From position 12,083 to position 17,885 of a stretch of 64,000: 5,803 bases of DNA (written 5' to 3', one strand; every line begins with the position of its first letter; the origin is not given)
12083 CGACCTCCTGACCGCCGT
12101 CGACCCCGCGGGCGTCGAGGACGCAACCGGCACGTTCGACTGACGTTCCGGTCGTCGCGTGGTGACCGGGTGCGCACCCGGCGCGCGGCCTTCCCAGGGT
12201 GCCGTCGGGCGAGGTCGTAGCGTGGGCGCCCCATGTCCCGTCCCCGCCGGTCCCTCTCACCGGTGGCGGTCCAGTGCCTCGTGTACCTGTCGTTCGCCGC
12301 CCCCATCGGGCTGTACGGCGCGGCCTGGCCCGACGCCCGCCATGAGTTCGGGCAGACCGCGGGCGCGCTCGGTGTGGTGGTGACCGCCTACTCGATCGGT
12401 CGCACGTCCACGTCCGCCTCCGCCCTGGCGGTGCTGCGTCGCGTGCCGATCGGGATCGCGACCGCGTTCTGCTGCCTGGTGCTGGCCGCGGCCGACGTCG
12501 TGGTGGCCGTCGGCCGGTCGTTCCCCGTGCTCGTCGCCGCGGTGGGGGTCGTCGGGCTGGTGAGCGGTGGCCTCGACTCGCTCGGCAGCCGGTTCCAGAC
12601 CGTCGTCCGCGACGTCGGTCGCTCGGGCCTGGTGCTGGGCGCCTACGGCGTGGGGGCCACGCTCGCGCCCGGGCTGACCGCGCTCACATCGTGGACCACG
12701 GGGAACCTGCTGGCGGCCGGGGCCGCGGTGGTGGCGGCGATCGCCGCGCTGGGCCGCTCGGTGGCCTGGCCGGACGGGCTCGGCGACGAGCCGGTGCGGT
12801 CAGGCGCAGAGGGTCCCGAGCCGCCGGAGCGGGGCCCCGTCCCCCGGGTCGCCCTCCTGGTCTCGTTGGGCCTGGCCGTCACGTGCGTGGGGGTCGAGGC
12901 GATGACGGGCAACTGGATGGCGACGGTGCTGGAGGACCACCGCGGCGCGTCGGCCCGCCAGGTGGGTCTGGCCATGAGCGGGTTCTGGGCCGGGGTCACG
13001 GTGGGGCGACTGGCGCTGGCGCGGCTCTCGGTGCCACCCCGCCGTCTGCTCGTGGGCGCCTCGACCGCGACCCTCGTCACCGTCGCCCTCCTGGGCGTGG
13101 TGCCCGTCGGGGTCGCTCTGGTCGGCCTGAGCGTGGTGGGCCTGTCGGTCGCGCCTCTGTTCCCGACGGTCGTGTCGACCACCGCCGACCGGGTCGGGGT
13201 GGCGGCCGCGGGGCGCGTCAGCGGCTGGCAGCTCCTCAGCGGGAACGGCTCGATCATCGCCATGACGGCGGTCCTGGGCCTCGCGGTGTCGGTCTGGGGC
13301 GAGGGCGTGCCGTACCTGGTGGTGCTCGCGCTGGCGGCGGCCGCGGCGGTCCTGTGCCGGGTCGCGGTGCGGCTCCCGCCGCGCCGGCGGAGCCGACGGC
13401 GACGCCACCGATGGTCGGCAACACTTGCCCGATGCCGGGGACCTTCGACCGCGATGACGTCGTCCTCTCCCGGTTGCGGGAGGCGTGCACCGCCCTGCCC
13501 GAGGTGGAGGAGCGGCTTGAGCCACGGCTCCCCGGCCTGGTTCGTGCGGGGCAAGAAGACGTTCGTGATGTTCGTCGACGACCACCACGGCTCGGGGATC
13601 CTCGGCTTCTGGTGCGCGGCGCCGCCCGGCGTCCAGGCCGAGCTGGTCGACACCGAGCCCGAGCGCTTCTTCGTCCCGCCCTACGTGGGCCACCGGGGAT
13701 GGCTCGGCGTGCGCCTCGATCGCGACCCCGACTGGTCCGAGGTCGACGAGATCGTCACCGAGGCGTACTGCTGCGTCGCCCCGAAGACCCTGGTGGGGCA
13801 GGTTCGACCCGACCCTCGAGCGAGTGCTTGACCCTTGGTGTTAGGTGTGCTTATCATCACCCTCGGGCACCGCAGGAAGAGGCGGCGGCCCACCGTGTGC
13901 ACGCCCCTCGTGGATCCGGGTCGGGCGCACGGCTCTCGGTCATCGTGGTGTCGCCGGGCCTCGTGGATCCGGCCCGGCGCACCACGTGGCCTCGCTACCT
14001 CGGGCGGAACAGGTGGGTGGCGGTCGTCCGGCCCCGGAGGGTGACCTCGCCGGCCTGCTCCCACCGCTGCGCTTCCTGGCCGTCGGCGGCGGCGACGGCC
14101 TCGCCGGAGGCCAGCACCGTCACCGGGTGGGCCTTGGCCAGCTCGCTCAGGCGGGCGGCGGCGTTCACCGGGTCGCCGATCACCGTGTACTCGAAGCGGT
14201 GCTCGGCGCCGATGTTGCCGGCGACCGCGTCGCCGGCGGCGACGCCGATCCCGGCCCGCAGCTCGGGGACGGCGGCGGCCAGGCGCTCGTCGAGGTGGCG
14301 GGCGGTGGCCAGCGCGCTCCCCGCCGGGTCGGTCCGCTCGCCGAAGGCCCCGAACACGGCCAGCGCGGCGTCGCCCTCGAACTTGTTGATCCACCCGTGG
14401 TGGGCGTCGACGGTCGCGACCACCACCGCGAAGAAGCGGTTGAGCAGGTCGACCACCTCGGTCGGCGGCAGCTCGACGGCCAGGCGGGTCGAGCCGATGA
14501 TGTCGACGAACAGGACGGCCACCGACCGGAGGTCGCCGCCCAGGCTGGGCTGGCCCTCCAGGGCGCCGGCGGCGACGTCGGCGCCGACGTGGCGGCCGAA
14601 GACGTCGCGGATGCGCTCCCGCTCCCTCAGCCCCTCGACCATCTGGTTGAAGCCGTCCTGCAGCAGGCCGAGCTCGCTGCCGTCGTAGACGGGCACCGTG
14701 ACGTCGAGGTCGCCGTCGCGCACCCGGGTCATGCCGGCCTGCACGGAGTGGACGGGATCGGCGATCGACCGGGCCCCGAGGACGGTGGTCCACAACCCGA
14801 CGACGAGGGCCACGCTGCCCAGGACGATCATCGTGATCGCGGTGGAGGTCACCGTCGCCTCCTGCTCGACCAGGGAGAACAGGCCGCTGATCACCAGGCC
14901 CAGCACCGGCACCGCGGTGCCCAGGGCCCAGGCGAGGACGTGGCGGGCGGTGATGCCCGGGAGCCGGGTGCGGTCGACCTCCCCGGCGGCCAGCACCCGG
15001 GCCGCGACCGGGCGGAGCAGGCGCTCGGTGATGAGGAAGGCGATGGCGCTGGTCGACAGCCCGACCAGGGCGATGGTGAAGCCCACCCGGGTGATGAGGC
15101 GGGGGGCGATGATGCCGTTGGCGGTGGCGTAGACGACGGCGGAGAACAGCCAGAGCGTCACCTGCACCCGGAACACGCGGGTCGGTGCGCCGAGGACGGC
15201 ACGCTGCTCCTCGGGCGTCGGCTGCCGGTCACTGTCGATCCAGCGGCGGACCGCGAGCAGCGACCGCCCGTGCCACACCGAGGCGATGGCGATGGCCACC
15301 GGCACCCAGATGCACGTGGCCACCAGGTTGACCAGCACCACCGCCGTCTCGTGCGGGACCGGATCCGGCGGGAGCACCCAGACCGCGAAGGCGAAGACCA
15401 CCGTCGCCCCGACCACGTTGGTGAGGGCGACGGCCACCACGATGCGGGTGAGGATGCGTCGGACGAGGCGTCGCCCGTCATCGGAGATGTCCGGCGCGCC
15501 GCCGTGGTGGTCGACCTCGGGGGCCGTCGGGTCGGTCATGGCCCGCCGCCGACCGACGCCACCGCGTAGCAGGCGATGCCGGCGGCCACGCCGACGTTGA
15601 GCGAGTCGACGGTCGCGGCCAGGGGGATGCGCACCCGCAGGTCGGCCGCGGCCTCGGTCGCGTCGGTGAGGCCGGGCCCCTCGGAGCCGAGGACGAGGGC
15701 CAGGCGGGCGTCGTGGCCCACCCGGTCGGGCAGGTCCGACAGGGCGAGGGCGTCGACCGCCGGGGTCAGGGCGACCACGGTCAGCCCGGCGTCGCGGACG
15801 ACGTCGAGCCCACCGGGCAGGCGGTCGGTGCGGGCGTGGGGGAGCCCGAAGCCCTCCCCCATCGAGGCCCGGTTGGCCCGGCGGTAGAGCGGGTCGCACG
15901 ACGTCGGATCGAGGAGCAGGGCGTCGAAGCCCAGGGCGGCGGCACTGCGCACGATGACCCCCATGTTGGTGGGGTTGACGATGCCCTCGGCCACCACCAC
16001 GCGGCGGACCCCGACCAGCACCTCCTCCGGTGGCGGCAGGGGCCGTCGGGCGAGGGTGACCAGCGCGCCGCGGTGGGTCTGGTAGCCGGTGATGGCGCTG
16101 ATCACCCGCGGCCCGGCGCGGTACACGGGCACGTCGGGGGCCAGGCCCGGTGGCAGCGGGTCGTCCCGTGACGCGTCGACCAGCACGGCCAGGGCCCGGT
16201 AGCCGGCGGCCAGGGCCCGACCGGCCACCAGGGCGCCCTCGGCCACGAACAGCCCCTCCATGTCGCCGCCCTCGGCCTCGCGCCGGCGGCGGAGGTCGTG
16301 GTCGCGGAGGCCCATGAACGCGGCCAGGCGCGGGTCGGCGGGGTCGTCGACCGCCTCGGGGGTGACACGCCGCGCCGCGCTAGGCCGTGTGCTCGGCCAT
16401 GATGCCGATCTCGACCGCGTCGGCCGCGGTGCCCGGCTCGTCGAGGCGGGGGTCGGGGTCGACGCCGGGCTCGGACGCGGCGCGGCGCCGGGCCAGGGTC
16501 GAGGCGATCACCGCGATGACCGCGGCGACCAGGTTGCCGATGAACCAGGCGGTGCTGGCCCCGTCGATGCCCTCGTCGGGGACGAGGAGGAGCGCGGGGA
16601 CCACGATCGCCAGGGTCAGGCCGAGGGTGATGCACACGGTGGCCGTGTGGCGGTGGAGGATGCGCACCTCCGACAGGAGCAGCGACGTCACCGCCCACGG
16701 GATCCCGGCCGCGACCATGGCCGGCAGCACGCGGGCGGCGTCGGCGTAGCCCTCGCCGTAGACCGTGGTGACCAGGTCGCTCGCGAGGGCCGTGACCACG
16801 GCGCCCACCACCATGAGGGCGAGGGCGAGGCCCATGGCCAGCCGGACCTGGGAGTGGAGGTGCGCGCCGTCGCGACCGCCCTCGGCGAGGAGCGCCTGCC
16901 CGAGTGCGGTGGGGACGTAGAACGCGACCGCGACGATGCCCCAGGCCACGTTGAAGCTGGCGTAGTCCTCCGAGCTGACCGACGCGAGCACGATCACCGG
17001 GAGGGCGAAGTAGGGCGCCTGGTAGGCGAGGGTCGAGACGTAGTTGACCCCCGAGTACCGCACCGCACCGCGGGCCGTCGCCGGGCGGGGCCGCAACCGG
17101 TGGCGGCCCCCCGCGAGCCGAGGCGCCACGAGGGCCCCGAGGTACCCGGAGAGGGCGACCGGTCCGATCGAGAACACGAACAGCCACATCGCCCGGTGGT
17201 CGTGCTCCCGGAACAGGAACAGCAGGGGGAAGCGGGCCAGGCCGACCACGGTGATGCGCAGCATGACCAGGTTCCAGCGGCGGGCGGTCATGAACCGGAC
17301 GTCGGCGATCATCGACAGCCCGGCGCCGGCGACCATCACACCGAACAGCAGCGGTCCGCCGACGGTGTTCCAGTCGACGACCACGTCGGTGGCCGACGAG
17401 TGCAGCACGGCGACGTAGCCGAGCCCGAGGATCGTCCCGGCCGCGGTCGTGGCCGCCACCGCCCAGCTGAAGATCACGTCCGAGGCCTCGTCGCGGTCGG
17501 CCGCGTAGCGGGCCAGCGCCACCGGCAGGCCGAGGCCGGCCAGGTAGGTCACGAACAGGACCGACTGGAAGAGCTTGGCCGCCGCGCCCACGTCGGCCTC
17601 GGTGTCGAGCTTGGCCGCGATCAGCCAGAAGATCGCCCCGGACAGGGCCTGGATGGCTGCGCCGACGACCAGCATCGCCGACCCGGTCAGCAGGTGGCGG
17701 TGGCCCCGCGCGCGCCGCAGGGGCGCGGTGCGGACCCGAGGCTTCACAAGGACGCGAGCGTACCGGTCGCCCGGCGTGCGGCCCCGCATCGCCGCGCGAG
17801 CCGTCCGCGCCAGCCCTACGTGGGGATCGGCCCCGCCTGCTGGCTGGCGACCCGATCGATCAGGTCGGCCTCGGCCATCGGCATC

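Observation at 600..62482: Pervasive but uneven reading-frame breaks: assembly indels versus genome decay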

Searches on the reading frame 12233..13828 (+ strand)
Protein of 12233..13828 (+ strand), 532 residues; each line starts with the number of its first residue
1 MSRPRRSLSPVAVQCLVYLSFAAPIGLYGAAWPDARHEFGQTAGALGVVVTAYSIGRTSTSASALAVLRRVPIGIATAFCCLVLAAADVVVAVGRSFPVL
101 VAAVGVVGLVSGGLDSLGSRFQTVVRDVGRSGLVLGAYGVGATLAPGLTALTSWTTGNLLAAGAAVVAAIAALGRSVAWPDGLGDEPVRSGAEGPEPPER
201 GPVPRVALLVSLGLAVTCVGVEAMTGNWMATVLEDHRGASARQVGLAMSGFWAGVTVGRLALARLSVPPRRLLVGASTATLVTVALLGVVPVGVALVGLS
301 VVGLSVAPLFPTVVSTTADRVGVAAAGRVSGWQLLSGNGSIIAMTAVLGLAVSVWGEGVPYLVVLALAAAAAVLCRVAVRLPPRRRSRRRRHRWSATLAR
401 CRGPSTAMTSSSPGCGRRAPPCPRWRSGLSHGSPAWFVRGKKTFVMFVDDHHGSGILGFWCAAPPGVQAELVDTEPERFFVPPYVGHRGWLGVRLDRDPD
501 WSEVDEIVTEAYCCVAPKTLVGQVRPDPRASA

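Call 8: search_protein_families(library=pfam, proteins=[window:12233-13828:+])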
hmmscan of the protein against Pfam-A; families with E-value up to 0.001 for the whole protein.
window:12233-13828:+ (532 aa): 2 families
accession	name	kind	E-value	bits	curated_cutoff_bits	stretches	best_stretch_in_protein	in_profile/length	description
PF07690.21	MFS_1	-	1.5e-20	73.8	33.4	2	15-342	2-344/347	Major Facilitator Superfamily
PF04237.18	YjbR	-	1e-09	39.4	30.1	1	431-512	12-86/88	YjbR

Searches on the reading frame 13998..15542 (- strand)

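Call 8: search_protein_families(library=pfam, proteins=[window:13998-15542:-])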
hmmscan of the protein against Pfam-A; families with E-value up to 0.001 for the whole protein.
window:13998-15542:- (515 aa): 2 families
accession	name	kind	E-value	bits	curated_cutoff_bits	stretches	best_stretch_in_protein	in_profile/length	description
PF00211.25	Guanylate_cyc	-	1.1e-15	58.1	21.9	1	339-508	7-176/183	Adenylate and Guanylate cyclase catalytic domain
PF00672.30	HAMP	-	1.3e-12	48.3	25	1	257-307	3-53/53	HAMP domain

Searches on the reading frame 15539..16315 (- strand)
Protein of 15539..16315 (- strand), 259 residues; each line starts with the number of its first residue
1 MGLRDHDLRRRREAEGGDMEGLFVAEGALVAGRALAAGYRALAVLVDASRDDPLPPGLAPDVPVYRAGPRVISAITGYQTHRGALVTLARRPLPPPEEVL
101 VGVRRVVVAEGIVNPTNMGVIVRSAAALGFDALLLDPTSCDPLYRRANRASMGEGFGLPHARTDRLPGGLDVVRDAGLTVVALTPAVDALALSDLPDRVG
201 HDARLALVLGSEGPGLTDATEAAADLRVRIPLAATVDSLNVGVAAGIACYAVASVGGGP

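Call 8: search_protein_families(library=pfam, proteins=[window:15539-16315:-])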
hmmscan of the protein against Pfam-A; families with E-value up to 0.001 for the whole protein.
window:15539-16315:- (259 aa): 1 family
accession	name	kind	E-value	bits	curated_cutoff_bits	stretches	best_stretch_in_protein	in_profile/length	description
PF00588.24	SpoU_methylase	-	5.9e-30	104.7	29.7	1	106-250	3-142/142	SpoU rRNA Methylase family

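Call 9: find_encoding_contigs(protein=window:15539-16315:-, flank=10000, max_places=6)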
Protein window:15539-16315:- (259 aa): no gene with exactly this product is on record in the collection.
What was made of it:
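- Tried and rejected: EXACT-PROTEIN LOOK-UP of the SpoU ORF: not on record (call 9).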

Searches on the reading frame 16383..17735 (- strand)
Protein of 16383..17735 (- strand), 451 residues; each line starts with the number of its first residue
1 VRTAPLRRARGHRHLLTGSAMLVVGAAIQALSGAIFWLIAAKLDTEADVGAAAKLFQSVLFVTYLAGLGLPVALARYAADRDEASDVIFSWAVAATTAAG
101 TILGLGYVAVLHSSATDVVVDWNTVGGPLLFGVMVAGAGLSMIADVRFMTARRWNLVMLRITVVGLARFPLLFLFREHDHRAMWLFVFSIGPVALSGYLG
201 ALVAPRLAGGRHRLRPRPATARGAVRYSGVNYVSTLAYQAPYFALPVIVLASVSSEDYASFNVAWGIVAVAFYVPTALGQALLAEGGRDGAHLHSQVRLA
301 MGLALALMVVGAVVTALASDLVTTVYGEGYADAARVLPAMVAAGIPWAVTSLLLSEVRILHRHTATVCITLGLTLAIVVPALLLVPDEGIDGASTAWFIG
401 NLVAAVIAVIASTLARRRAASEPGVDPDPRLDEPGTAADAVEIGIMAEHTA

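Call 8: search_protein_families(library=pfam, proteins=[window:16383-17735:-])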
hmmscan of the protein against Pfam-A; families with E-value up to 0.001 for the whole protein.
window:16383-17735:- (451 aa): 0 families

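Call 28: find_homologous_proteins(query=window:16383-17735:-, max_evalue=1e-10)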
Query window:16383-17735:- (451 aa): 510 proteins with E <= 1e-10 among 8000 candidates; the best 120 are listed.
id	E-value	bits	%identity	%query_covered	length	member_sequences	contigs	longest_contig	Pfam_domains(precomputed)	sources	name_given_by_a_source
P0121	4.2e-240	815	90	96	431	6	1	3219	-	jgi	jgi:O-antigen/teichoic acid export membrane protein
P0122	3.3e-219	746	80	99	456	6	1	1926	-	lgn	-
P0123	9.3e-210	715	76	100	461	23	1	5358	-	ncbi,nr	ncbi:MAG TPA: lipopolysaccharide biosynthesis protein [Iamia sp.]|nr:lipopolysaccharide biosynthesis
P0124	2.5e-206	704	76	99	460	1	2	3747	-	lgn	-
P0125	2.0e-205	701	75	99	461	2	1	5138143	-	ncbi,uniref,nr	ncbi:lipopolysaccharide biosynthesis protein [Iamia sp. SCSIO 61187]|uniref:lipopolysaccharide biosy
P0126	3.3e-205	700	74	100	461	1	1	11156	-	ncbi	ncbi:MAG TPA: lipopolysaccharide biosynthesis protein [Iamia sp.]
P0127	1.2e-204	698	76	98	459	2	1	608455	-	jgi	-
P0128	6.3e-204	696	75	100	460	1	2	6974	-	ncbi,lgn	-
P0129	9.6e-204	695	76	100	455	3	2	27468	-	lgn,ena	-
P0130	1.3e-203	695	79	96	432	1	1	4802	-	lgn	-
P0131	5.2e-203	693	76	100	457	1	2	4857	-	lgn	-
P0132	8.0e-202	689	76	99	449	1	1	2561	-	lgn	-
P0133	2.1e-200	684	74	99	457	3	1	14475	-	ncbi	-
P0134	4.8e-200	683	77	96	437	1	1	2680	-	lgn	-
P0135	1.3e-199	681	75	100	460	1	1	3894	-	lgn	-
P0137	5.2e-199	679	75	99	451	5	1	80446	-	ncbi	ncbi:MAG: lipopolysaccharide biosynthesis protein [Iamia sp.]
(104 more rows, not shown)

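Call 29: find_encoding_contigs(protein=P0127, flank=10000, max_places=1)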
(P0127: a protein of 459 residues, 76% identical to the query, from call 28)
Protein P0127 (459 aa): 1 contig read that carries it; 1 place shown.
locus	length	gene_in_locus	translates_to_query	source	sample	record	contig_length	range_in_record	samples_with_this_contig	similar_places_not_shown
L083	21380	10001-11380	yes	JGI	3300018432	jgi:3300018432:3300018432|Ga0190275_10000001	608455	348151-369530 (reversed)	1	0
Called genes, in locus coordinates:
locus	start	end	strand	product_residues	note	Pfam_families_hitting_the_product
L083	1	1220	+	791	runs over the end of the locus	PF03030:H_PPase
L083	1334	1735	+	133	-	PF01042:Ribonuc_L-PSP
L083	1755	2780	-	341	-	PF23213:, PF23212:DUF7064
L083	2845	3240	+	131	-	PF02036:SCP2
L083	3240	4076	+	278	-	PF01149:Fapy_DNA_glyco, PF06831:H2TH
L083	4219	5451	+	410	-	-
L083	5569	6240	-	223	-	PF00089:Trypsin, PF13365:Trypsin_2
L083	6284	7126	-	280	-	-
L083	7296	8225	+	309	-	PF08448:PAS_4 (weak), PF00990:GGDEF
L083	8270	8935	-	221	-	PF00561:Abhydrolase_1 (weak), PF12697:Abhydrolase_6 (weak)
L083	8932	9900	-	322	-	PF00561:Abhydrolase_1, PF12146:Hydrolase_4, PF12697:Abhydrolase_6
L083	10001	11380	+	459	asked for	-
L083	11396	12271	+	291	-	PF00588:SpoU_methylase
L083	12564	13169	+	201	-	PF00106:adh_short, PF13561:adh_short_C2, PF23441:SDR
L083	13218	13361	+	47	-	-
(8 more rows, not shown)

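Call 30: find_encoding_contigs(protein=P0137, flank=10000, max_places=1)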
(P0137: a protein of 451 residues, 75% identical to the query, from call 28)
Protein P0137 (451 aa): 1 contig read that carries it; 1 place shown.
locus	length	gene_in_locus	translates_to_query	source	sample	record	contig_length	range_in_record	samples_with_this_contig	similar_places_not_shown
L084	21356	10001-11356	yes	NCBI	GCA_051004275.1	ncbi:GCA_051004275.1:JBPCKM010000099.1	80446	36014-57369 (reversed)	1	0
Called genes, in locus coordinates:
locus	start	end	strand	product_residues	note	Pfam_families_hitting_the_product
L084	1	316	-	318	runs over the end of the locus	PF00294:PfkB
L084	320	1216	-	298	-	PF01261:AP_endonuc_2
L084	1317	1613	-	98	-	-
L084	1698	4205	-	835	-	PF00933:Glyco_hydro_3, PF01915:Glyco_hydro_3_C, PF07691:PA14, PF14310:Fn3-like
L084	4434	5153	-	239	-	PF00089:Trypsin, PF13365:Trypsin_2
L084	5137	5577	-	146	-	-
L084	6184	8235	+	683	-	PF00989:PAS (weak), PF08448:PAS_4, PF13188:PAS_8 (faint), PF13426:PAS_9 (faint), PF08447:PAS_3, PF00990:GGDEF, PF00563:EAL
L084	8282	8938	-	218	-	-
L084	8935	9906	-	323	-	PF00561:Abhydrolase_1, PF00975:Thioesterase (weak), PF12146:Hydrolase_4, PF12697:Abhydrolase_6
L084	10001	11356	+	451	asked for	-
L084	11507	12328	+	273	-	PF00588:SpoU_methylase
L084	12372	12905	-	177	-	PF05685:Uma2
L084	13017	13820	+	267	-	PF23441:SDR (weak), PF00106:adh_short, PF08659:KR (weak), PF13561:adh_short_C2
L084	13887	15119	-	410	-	PF02771:Acyl-CoA_dh_N, PF02770:Acyl-CoA_dh_M, PF00441:Acyl-CoA_dh_1, PF08028:Acyl-CoA_dh_2 (weak)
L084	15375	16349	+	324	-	PF01497:Peripla_BP_2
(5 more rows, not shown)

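Call 31: find_encoding_contigs(protein=P0125, flank=10000, max_places=1)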
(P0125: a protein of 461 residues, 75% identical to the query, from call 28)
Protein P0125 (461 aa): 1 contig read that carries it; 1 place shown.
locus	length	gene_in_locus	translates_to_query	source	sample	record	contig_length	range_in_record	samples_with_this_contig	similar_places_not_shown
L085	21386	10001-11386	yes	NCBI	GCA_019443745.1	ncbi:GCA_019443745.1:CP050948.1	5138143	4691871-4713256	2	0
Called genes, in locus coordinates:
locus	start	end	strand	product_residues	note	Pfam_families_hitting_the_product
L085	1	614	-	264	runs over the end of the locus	PF05239:PRC, PF09557:DUF2382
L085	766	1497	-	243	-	PF00196:GerE, PF04545:Sigma70_r4 (weak), PF08281:Sigma70_r4_2 (weak)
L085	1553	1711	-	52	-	-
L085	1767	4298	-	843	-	PF00933:Glyco_hydro_3, PF01915:Glyco_hydro_3_C, PF07691:PA14, PF14310:Fn3-like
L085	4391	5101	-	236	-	PF00089:Trypsin, PF13365:Trypsin_2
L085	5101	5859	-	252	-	-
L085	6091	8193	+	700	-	PF08447:PAS_3 (faint), PF08448:PAS_4, PF13426:PAS_9, PF00990:GGDEF, PF00563:EAL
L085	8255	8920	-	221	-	-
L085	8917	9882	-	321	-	PF00561:Abhydrolase_1, PF12146:Hydrolase_4, PF12697:Abhydrolase_6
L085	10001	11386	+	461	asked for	-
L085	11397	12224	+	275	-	PF00588:SpoU_methylase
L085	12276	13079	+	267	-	PF00106:adh_short, PF08659:KR, PF13561:adh_short_C2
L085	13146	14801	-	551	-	PF00149:Metallophos, PF12850:Metallophos_2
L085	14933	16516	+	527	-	PF00672:HAMP, PF00211:Guanylate_cyc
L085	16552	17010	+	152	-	PF10604:Polyketide_cyc2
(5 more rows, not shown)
